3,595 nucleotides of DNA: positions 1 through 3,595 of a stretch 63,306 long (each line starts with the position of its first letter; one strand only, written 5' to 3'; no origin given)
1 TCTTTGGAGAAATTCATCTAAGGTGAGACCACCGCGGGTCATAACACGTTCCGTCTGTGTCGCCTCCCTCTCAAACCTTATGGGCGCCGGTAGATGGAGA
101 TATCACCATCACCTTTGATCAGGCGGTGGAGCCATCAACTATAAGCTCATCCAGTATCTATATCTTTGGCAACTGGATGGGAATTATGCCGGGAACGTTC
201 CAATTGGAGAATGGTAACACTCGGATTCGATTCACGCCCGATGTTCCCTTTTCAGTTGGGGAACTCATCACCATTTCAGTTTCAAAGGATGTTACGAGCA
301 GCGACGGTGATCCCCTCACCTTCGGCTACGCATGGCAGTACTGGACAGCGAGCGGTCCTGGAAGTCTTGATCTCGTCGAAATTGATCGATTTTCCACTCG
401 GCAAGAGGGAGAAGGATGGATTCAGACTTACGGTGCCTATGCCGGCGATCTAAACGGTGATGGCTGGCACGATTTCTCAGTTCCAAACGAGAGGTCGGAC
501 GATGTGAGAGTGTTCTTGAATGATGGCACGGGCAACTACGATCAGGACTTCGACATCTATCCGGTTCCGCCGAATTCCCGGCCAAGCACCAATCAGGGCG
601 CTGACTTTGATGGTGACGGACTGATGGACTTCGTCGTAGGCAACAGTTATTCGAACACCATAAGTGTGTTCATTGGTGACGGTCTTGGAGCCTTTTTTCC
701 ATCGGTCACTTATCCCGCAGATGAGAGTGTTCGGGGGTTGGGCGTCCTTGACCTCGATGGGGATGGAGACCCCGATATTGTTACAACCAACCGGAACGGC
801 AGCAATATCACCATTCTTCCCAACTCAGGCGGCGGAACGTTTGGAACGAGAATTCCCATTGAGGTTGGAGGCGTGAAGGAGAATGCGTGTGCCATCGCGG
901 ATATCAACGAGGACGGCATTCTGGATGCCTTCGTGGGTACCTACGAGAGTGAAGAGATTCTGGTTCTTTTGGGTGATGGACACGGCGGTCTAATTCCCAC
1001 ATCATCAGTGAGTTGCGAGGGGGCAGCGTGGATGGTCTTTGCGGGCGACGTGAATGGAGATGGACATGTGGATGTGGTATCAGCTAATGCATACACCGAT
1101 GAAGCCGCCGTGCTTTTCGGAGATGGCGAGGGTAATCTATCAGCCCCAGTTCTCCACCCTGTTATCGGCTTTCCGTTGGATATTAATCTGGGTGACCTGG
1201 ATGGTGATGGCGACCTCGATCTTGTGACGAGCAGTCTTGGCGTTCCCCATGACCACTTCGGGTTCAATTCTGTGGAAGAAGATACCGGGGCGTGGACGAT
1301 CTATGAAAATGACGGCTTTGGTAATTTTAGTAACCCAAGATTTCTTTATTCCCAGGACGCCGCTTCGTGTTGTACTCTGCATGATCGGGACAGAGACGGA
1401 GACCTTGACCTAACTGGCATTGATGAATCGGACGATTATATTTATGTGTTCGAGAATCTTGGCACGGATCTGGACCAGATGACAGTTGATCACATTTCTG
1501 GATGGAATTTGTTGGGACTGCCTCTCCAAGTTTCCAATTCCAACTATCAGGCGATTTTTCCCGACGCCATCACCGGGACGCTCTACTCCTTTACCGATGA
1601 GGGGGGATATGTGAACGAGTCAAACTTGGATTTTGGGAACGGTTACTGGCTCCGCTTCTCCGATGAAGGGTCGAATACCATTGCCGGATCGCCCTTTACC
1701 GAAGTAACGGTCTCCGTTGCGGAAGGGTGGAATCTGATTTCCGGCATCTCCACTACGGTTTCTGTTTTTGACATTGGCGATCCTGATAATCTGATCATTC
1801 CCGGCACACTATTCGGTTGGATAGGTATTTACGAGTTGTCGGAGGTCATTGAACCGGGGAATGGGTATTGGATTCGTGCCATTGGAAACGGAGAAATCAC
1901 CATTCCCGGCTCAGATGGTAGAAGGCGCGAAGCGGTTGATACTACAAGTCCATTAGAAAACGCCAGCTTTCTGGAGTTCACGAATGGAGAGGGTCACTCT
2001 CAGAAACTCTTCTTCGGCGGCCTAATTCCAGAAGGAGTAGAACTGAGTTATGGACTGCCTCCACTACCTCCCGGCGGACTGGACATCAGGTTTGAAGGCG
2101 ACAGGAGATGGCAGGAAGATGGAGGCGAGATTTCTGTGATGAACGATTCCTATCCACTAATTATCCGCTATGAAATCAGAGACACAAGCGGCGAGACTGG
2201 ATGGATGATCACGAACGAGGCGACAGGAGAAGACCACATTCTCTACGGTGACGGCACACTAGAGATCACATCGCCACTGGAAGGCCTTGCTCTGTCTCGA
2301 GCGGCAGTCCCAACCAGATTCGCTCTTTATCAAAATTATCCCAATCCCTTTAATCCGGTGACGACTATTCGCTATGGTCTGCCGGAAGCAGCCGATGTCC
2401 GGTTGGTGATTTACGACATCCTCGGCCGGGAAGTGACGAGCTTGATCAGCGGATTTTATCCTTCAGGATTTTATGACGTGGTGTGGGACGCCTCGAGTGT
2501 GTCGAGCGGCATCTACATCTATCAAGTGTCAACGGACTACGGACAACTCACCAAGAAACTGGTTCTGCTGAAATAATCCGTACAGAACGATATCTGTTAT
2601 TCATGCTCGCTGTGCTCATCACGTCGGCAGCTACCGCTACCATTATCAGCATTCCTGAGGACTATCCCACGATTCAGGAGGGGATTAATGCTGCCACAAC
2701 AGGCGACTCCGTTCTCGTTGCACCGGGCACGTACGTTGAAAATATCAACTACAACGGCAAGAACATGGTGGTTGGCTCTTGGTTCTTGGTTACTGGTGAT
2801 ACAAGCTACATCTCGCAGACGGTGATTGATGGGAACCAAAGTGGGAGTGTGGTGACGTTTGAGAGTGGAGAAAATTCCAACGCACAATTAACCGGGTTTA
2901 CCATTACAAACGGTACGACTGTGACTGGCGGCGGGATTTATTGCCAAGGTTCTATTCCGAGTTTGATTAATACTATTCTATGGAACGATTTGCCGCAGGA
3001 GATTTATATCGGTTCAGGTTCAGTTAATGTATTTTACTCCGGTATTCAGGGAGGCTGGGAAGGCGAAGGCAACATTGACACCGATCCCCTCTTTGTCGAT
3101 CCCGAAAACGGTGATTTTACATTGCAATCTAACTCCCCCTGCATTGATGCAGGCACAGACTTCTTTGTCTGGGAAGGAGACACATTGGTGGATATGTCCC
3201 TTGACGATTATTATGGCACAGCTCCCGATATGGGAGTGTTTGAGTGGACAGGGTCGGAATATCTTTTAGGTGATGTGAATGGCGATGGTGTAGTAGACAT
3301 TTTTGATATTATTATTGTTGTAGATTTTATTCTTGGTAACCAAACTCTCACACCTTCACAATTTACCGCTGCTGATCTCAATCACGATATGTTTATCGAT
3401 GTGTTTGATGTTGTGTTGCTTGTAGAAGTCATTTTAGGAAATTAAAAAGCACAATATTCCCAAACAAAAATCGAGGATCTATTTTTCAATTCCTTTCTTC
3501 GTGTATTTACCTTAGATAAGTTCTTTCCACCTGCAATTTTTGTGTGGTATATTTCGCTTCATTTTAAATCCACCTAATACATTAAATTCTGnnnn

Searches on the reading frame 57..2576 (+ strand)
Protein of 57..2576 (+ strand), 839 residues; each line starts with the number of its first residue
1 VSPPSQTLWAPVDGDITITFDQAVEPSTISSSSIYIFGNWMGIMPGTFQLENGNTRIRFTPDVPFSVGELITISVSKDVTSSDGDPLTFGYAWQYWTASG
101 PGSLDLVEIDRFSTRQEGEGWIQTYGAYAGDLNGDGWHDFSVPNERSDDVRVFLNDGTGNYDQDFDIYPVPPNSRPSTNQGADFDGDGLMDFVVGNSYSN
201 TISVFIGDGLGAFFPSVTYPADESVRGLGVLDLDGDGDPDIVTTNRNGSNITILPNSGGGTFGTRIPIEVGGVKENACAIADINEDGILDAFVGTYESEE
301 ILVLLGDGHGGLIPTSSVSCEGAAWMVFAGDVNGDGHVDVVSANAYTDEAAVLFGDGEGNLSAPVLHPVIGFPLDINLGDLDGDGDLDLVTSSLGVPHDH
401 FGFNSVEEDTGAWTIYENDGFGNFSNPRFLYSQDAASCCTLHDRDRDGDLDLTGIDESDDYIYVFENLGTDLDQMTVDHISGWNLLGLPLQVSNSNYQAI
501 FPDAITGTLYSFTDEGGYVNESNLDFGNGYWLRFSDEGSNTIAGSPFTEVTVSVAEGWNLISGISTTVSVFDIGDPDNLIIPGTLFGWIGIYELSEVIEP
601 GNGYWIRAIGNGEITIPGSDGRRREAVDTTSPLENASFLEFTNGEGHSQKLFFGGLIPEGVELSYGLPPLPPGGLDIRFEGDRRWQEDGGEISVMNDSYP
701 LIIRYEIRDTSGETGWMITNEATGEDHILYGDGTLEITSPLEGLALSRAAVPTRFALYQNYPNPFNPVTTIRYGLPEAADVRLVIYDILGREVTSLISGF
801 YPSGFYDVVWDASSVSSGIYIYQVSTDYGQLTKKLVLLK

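Call 39: search_protein_families(library=ncbifam, proteins=[window:57-2576:+])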
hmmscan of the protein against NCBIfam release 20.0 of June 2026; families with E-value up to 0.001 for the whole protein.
window:57-2576:+ (839 aa): 3 families
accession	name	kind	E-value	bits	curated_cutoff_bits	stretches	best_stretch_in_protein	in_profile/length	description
NF052323.1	T9SSA_dep_M6i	equivalog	1.7e-14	52.8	600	1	760-833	960-1034/1043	T9SS-dependent M6-like inactivated metalloprotease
TIGR04183.1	Por_Secre_tail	domain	2.7e-11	43.3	23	1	761-836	2-70/72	T9SS type A sorting domain-containing protein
NF038113.1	T9SSA_dep_M36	equivalog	1.9e-06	26.3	885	1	756-837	791-868/869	T9SS-dependent M36 family metallopeptidase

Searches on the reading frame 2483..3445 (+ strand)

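Call 39: search_protein_families(library=ncbifam, proteins=[window:2483-3445:+])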
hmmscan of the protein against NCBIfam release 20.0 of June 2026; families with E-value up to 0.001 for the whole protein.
window:2483-3445:+ (320 aa): 1 family
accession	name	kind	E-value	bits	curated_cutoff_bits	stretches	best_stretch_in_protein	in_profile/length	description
NF045500.1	Omp28_seleno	equivalog_domain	0.00038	19.9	200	1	260-318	315-376/377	Omp28-related selenoprotein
